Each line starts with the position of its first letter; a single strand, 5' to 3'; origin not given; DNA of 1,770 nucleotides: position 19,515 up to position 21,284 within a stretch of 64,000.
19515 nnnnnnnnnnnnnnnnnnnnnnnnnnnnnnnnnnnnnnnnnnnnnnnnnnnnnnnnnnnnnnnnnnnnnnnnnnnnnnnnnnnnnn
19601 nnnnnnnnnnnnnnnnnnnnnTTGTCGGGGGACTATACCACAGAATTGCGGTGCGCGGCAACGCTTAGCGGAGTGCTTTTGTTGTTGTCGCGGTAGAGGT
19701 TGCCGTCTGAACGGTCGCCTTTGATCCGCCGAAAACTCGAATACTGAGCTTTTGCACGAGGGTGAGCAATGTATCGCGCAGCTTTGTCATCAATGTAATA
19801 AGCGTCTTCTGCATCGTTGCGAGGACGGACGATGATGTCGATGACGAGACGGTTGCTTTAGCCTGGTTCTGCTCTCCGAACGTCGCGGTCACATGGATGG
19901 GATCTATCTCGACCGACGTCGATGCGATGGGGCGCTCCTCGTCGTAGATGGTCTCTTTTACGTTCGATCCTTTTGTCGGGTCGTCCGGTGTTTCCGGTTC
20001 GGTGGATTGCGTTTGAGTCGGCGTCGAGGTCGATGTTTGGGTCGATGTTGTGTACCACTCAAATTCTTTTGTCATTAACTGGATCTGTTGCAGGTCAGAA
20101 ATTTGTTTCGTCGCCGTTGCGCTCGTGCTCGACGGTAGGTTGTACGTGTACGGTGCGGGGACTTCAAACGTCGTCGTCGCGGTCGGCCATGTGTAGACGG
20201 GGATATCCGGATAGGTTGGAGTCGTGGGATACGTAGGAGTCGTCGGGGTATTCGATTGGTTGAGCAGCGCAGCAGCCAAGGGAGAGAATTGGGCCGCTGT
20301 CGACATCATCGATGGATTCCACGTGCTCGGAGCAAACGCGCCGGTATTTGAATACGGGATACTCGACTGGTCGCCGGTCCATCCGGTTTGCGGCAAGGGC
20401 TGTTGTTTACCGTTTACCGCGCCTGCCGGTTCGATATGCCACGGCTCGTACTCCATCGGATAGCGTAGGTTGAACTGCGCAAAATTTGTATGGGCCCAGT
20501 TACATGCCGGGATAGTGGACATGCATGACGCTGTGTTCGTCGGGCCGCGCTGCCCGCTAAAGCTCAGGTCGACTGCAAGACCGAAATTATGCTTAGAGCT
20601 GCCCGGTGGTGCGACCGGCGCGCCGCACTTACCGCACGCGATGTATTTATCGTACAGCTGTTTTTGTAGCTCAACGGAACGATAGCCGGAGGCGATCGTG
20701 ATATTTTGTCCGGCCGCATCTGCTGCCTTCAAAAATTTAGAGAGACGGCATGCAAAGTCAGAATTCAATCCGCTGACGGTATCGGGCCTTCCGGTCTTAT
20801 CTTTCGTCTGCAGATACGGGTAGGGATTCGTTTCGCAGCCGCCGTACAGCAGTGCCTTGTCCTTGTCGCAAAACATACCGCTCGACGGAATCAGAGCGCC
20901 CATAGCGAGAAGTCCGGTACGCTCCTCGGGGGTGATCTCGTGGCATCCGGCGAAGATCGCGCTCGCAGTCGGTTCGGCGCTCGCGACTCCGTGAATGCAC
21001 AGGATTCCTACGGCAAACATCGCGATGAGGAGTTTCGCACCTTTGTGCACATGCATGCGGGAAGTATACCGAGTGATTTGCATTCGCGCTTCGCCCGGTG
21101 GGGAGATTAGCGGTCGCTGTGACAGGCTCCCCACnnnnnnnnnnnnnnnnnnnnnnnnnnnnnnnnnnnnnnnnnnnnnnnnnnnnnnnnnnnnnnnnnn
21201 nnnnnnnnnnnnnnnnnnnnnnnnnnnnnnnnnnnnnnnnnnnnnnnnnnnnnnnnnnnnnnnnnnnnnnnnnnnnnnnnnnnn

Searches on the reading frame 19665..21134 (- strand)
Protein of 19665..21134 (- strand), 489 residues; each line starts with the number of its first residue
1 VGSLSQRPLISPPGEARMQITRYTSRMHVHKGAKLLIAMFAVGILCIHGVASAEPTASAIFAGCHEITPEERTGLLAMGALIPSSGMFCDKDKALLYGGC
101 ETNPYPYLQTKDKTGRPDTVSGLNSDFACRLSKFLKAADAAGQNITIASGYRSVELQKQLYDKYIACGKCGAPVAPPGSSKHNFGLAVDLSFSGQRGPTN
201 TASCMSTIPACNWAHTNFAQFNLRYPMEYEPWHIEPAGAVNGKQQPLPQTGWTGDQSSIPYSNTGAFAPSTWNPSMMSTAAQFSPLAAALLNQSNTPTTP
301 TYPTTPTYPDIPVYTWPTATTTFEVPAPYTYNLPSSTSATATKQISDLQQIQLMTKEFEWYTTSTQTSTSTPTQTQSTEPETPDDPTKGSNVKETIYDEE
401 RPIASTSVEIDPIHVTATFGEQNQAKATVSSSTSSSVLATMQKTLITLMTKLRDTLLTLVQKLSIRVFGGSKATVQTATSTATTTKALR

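Call 27: search_protein_families(library=pfam, proteins=[window:19665-21134:-], max_evalue=0.001)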
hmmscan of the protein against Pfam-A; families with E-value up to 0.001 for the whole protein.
window:19665-21134:- (489 aa): 1 family
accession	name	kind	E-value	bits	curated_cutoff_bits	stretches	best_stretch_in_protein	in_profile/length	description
PF02557.22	VanY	-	1.5e-18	67.2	25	1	123-235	4-128/132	D-alanyl-D-alanine carboxypeptidase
